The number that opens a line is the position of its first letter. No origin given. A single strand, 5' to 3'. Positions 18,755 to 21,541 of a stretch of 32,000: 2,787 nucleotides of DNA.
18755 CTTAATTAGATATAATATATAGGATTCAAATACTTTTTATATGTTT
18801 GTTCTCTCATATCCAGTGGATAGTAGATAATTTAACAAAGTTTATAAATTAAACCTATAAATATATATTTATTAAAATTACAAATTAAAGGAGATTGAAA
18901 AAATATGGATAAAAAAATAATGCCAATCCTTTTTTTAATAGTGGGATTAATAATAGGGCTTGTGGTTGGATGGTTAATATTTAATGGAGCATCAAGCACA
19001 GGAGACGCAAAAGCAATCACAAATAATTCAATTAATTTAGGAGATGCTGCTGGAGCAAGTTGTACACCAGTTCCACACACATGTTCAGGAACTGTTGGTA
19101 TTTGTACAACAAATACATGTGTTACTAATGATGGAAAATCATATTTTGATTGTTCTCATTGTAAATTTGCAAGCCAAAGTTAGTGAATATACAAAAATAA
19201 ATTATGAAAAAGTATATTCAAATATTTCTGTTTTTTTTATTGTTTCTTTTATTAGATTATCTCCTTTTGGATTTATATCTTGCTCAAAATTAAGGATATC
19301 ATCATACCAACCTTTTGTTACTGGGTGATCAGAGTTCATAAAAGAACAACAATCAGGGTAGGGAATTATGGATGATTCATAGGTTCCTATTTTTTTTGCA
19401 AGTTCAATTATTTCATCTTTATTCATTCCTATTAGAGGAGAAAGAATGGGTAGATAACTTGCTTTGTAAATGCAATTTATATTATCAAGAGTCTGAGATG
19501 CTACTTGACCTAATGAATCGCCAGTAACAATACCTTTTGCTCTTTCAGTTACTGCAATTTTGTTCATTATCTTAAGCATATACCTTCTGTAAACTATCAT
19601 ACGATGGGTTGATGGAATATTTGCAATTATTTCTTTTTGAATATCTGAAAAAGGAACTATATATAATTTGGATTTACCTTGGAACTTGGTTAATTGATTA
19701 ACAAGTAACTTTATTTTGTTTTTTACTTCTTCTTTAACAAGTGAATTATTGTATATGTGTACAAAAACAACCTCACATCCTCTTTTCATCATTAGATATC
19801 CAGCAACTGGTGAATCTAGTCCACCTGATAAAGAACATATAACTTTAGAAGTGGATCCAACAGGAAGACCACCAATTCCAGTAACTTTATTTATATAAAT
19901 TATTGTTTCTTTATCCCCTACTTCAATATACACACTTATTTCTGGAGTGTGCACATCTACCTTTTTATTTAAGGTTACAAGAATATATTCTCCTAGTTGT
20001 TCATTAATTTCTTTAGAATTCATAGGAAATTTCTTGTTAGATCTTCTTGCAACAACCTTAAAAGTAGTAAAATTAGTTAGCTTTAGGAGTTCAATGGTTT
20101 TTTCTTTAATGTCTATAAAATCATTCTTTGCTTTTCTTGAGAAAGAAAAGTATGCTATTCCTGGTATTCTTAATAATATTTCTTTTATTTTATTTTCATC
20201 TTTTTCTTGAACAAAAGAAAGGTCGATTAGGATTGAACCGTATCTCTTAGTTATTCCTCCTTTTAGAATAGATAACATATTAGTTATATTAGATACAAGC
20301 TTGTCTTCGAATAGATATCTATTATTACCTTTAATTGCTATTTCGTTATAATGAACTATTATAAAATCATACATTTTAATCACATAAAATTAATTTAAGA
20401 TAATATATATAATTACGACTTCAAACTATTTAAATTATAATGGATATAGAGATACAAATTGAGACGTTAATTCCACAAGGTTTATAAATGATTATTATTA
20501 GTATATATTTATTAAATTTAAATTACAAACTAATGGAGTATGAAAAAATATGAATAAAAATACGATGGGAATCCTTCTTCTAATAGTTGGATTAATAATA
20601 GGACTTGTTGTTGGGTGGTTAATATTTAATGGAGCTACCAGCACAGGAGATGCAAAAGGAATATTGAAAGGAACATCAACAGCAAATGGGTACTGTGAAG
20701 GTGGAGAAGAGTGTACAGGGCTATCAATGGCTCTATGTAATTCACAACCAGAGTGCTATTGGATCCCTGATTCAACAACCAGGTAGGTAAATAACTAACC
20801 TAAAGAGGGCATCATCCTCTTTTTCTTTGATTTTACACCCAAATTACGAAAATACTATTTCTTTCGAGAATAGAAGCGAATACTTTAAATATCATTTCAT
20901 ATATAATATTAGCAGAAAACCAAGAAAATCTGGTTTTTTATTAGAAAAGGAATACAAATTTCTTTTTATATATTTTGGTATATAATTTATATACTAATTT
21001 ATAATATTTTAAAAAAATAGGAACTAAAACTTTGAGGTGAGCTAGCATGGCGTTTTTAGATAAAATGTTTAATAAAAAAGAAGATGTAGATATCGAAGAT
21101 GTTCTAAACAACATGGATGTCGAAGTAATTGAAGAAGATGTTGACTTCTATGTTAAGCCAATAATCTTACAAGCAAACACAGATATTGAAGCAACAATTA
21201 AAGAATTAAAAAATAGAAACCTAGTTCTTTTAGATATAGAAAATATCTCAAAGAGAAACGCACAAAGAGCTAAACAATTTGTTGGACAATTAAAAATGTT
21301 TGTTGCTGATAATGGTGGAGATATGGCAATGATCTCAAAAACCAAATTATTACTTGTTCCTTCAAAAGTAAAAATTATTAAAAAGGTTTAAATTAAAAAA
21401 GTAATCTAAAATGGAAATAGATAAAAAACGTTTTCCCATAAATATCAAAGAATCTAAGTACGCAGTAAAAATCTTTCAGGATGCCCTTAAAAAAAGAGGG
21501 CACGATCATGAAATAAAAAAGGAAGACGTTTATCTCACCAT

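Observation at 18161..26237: Dispersed small-protein family: one conserved promoter and leader, unrelated hypervariable Cys-rich cores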

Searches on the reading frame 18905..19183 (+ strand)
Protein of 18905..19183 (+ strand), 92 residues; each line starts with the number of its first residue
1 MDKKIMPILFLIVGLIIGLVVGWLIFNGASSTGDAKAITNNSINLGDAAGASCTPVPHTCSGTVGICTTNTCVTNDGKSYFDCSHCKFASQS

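Call 7: search_protein_families(library=pfam, proteins=[window:18905-19183:+], max_evalue=10)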
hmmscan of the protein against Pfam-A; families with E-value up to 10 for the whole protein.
window:18905-19183:+ (92 aa): 2 families
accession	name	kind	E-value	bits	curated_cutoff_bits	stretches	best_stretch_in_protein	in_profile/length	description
PF03239.20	FTR1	-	0.0031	17.3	25.3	1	4-49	153-198/284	Iron permease FTR1 family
PF00909.26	Ammonium_transp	-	0.065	12.4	23.2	1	8-77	190-247/399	Ammonium Transporter Family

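Call 8: search_protein_families(library=ncbifam, proteins=[window:18905-19183:+], max_evalue=10)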
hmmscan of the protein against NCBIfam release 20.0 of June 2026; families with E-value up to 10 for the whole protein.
window:18905-19183:+ (92 aa): 0 families

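Call 33: list_cluster_members(proteins=[window:18905-19183:+, window:25791-26237:+, window:20550-20786:+, window:16858-18069:-, window:30461-31033:+, window:26408-28789:+, window:18233-18514:+])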
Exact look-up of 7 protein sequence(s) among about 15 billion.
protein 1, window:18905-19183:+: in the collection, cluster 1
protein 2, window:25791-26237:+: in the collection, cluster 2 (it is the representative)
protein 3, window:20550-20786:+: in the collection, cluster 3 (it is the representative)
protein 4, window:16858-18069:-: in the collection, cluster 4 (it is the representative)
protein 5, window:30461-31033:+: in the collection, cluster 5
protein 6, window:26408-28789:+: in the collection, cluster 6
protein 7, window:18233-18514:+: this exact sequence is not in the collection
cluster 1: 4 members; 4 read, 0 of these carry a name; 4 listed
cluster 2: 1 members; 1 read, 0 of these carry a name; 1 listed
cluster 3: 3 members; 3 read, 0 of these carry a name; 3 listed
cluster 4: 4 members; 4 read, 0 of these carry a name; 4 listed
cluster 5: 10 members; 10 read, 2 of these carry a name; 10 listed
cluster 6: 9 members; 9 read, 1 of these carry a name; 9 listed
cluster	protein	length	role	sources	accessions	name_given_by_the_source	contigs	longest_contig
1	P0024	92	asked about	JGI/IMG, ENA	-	-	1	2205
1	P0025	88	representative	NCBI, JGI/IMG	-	-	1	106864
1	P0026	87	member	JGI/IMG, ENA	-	-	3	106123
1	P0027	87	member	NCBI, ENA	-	-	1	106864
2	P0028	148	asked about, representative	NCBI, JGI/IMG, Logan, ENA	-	-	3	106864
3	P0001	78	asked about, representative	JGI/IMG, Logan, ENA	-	-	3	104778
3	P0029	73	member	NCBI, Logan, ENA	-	-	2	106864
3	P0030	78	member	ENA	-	-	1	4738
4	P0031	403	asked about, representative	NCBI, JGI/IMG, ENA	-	-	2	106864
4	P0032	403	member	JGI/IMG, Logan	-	-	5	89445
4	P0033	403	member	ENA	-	-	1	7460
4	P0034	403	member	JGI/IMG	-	-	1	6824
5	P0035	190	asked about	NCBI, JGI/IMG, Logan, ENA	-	-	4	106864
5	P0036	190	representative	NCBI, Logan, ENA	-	-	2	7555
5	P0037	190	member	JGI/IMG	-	small subunit ribosomal protein S3Ae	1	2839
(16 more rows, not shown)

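Call 35: find_encoding_contigs(protein=P0026, flank=10000, max_places=5)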
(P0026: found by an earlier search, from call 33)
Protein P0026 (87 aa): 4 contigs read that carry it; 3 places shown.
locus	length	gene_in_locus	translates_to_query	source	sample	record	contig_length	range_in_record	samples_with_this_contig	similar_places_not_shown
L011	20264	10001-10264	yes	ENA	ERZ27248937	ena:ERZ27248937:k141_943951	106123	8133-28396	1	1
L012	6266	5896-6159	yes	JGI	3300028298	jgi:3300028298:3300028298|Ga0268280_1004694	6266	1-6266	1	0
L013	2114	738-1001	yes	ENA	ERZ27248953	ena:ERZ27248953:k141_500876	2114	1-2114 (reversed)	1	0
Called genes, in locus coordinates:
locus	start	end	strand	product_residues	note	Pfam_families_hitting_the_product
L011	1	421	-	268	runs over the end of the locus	PF05670:NFACT-R_1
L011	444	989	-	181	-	-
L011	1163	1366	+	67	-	PF01192:RNA_pol_Rpb6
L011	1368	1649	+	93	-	PF00833:Ribosomal_S17e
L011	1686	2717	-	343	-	PF26356:Pelota_N, PF03465:eRF1_3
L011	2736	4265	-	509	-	PF01676:Metalloenzyme, PF06415:iPGM_N, PF01663:Phosphodiest (weak)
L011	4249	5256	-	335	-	PF04104:DNA_primase_lrg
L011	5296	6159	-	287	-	PF01944:SpoIIM (weak)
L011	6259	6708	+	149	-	-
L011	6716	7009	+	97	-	-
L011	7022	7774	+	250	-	-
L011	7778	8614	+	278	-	-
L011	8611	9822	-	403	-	PF01637:ATPase_2 (weak), PF13191:AAA_16, PF13401:AAA_22, PF00004:AAA (weak), PF22606:Cdc6-ORC-like_ATPase_lid (weak), PF22703:Cdc6_lid, PF09079:WHD_Cdc6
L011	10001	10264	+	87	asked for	-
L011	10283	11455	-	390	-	PF22025:ThiI_fer, PF02926:THUMP, PF06508:QueC (faint), PF02568:ThiI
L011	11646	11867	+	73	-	-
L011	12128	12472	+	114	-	PF04472:SepF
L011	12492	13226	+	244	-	-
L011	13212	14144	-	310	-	PF01207:Dus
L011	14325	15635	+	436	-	-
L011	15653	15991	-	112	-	PF01849:NAC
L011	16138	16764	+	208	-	-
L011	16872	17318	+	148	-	-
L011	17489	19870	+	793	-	PF00133:tRNA-synt_1, PF01406:tRNA-synt_1e (faint), PF09334:tRNA-synt_1g, PF13603:tRNA-synt_1_2 (faint), PF08264:Anticodon_1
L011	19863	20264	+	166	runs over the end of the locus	-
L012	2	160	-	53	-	?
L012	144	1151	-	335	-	PF04104:DNA_primase_lrg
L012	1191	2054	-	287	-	PF01944:SpoIIM (weak)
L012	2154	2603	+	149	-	-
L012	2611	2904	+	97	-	-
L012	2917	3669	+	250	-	-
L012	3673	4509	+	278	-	-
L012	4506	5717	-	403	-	PF01637:ATPase_2 (weak), PF13191:AAA_16, PF13401:AAA_22, PF00004:AAA (weak), PF22606:Cdc6-ORC-like_ATPase_lid (weak), PF22703:Cdc6_lid, PF09079:WHD_Cdc6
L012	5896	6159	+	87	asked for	-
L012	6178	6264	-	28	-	?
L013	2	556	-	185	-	?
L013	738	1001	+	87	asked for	-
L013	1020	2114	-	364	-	?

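Call 40: find_homologous_proteins(query=A5, max_evalue=0.001)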
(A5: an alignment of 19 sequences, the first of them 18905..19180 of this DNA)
Query A5 (19 sequences) (92 aa, profile of the alignment): 12 proteins with E <= 0.001 among 8000 candidates.
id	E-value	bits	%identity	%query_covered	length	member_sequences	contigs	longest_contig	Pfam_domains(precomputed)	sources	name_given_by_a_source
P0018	5.1e-28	116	36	83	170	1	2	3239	-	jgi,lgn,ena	-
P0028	9.3e-25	106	74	47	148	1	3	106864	-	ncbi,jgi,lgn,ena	-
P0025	1.5e-24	105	94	95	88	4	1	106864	-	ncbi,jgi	-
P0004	2.9e-22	98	57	49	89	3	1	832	-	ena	-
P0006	1.6e-21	95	63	54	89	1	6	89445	-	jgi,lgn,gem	-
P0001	5.7e-19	87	82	41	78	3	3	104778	-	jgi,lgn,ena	-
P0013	1.3e-18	86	39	78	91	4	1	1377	-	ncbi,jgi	-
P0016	4.6e-15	74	53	39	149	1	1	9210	-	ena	-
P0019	4.7e-15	74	50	39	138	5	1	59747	-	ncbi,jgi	jgi:hypothetical protein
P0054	2.9e-13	68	49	40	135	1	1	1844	-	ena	-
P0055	3.1e-9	55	28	51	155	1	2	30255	-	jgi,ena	-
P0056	2.3e-7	49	46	30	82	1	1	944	-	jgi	-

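Call 42: find_encoding_contigs(protein=P0055, flank=10000, max_places=2)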
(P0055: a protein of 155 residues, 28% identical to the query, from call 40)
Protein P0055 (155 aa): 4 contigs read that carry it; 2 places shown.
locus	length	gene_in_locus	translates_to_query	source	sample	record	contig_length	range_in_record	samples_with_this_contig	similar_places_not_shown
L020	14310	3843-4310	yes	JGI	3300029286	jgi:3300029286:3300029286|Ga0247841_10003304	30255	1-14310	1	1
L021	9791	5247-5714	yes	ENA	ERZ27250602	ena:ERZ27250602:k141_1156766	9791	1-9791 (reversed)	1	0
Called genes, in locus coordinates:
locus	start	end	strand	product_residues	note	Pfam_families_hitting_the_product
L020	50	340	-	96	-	-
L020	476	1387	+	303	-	PF02498:Bro-N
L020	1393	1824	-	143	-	-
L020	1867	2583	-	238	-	PF01940:DUF92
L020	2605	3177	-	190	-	PF01015:Ribosomal_S3Ae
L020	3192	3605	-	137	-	PF00312:Ribosomal_S15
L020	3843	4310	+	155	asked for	-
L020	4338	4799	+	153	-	-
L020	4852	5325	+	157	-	-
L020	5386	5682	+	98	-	-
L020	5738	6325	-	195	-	PF01163:RIO1 (weak), PF06293:Kdo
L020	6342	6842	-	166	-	-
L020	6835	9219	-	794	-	PF00133:tRNA-synt_1, PF01406:tRNA-synt_1e (faint), PF09334:tRNA-synt_1g, PF13603:tRNA-synt_1_2 (faint), PF08264:Anticodon_1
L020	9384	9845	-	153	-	-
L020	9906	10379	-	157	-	-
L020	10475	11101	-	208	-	-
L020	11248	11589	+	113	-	PF01849:NAC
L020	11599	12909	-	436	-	-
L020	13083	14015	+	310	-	PF01207:Dus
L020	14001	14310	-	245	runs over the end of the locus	-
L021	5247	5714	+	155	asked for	-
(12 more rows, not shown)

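Call 51: search_protein_families(library=pfam, proteins=[L020:3843-4310:+, L020:4338-4799:+, L020:4852-5325:+, L020:9906-10379:-, L020:50-340:-], max_evalue=1)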
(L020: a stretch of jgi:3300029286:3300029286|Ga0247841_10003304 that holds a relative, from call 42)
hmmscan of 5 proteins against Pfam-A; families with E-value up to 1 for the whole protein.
L020:3843-4310:+ (155 aa): 3 families
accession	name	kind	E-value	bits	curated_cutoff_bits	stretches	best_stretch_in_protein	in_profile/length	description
PF06305.16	LapA_dom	-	0.013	15.8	28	1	4-27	16-39/64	Lipopolysaccharide assembly protein A domain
PF04309.18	G3P_antiterm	-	0.064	13.1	27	1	23-88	23-87/173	Glycerol-3-phosphate responsive antiterminator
PF11833.13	CPP1-like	-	0.11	12.5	28.4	1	2-48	138-184/196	Protein CHAPERONE-LIKE PROTEIN OF POR1-like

L020:4338-4799:+ (153 aa): 2 families
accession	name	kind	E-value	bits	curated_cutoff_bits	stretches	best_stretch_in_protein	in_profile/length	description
PF06305.16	LapA_dom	-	0.11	12.8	28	1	10-27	22-39/64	Lipopolysaccharide assembly protein A domain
PF23010.2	RA_3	-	0.22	12.3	27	1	38-95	35-91/94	PHLPP protein RA domain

L020:4852-5325:+ (157 aa): 0 families

L020:9906-10379:- (157 aa): 2 families
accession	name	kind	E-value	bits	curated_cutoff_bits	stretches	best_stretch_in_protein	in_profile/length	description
PF19589.4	DUF6095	-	0.0018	18.9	23.8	1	4-35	38-69/73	Family of unknown function (DUF6095)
PF11833.13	CPP1-like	-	0.34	10.9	28.4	1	3-46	139-182/196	Protein CHAPERONE-LIKE PROTEIN OF POR1-like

L020:50-340:- (96 aa): 2 families
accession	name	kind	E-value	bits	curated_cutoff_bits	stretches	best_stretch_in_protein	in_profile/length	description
PF06305.16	LapA_dom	-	0.022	15.1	28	1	16-37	17-38/64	Lipopolysaccharide assembly protein A domain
PF01826.23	TIL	-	0.023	15.3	24.5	1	56-89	7-36/55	Trypsin Inhibitor like cysteine rich domain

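Call 80: predict_structure(alignment_id=A9)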
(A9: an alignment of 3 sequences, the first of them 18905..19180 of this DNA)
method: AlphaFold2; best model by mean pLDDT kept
length: 92 residues; sequences in the alignment: 3
mean_pLDDT: 50.2   pTM: 0.26
mean pLDDT of the five models: 50.2, 50.0, 49.3, 49.2, 49.1
residues with pLDDT >= 90: 0; 70-90: 15; 50-70: 18; < 50: 59
segments of 3 or more residues with pLDDT < 50: 28-71, 77-79, 84-92
pLDDT, mean of each block of 10 residues (from residue 1): 64 82 59 34 36 42 44 49 46 30
secondary structure, 60 per line:
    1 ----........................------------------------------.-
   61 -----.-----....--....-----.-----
elements in order: H5-28 E72-75 E78-81

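Call 87: search_protein_families(library=phrogs, proteins=[window:18905-19183:+], max_evalue=0.1)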
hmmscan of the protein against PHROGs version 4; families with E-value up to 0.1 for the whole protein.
window:18905-19183:+ (92 aa): 3 families
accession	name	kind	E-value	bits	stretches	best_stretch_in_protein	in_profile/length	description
phrog_34353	-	unknown function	0.02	15.8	1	10-68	6-61/66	-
phrog_24627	-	unknown function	0.03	15.3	1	5-34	2-31/39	-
phrog_30341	-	unknown function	0.077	14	1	5-26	12-35/75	-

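Call 88: search_protein_families(library=padloc, proteins=[window:18905-19183:+], max_evalue=0.1)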
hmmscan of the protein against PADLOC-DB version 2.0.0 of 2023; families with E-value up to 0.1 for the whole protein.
window:18905-19183:+ (92 aa): 0 families

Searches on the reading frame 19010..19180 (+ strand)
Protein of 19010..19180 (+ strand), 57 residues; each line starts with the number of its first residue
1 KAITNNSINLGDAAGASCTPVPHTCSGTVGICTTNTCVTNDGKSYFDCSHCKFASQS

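Call 73: search_solved_structures(query=window:19010-19180:+, max_evalue=5)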
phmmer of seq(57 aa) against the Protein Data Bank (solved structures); distinct sequences matched with E-value up to 5: 0.

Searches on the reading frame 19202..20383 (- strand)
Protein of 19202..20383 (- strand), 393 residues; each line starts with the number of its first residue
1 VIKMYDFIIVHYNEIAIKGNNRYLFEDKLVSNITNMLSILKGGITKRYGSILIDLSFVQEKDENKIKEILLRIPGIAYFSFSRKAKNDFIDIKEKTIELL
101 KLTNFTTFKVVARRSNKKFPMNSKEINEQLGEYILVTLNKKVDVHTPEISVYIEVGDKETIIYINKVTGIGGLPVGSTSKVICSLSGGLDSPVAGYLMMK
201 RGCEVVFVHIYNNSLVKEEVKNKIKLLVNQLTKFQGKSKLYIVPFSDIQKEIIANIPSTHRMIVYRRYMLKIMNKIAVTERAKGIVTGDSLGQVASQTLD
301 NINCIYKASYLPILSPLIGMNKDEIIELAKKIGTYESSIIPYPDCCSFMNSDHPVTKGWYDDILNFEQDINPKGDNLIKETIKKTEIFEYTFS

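Call 15: search_protein_families(library=pfam, proteins=[window:19202-20383:-], max_evalue=0.001)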
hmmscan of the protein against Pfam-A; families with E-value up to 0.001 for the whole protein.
window:19202-20383:- (393 aa): 5 families
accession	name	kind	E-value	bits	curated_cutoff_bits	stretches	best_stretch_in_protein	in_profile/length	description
PF02568.20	ThiI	-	1.2e-69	234.3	20.5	1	176-370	1-195/197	Thiamine biosynthesis protein (ThiI)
PF22025.1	ThiI_fer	-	7.5e-15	55.6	25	1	8-80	2-72/72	ThiI ferredoxin-like domain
PF02926.22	THUMP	-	2.8e-14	53.7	20.6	1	87-164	2-83/84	THUMP domain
PF06508.19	QueC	-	9.3e-07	29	22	0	180-225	1-46/210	Queuosine biosynthesis protein QueC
PF03054.22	tRNA_Me_trans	-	0.00019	21.6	20.6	1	180-215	2-37/202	tRNA methyl transferase HUP domain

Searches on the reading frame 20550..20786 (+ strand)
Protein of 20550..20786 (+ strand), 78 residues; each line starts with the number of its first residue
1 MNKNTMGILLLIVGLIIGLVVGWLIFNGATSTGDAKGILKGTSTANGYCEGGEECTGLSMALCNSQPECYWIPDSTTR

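Call 7: search_protein_families(library=pfam, proteins=[window:20550-20786:+], max_evalue=10)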
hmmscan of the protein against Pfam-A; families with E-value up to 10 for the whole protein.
window:20550-20786:+ (78 aa): 1 family
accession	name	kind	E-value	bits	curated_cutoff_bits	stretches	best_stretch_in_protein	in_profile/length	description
PF03239.20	FTR1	-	0.23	11.2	25.3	1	7-35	156-184/284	Iron permease FTR1 family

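Call 8: search_protein_families(library=ncbifam, proteins=[window:20550-20786:+], max_evalue=10)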
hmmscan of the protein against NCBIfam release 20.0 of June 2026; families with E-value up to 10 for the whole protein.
window:20550-20786:+ (78 aa): 1 family
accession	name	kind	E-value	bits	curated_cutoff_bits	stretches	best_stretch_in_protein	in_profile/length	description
NF040695.1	FlaK_Arch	equivalog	0.19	11.3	330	1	3-38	47-82/230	preflagellin peptidase FlaK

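Call 87: search_protein_families(library=phrogs, proteins=[window:20550-20786:+], max_evalue=0.1)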
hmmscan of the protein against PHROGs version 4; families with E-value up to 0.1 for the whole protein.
window:20550-20786:+ (78 aa): 0 families

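Call 88: search_protein_families(library=padloc, proteins=[window:20550-20786:+], max_evalue=0.1)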
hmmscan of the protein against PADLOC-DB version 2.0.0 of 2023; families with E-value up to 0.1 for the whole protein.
window:20550-20786:+ (78 aa): 0 families

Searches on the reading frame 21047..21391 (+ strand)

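Call 15: search_protein_families(library=pfam, proteins=[window:21047-21391:+], max_evalue=0.001)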
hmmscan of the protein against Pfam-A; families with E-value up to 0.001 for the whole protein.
window:21047-21391:+ (114 aa): 1 family
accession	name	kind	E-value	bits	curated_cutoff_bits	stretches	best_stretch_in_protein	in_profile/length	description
PF04472.17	SepF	-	7.4e-11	42.6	27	1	45-110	10-72/72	Cell division protein SepF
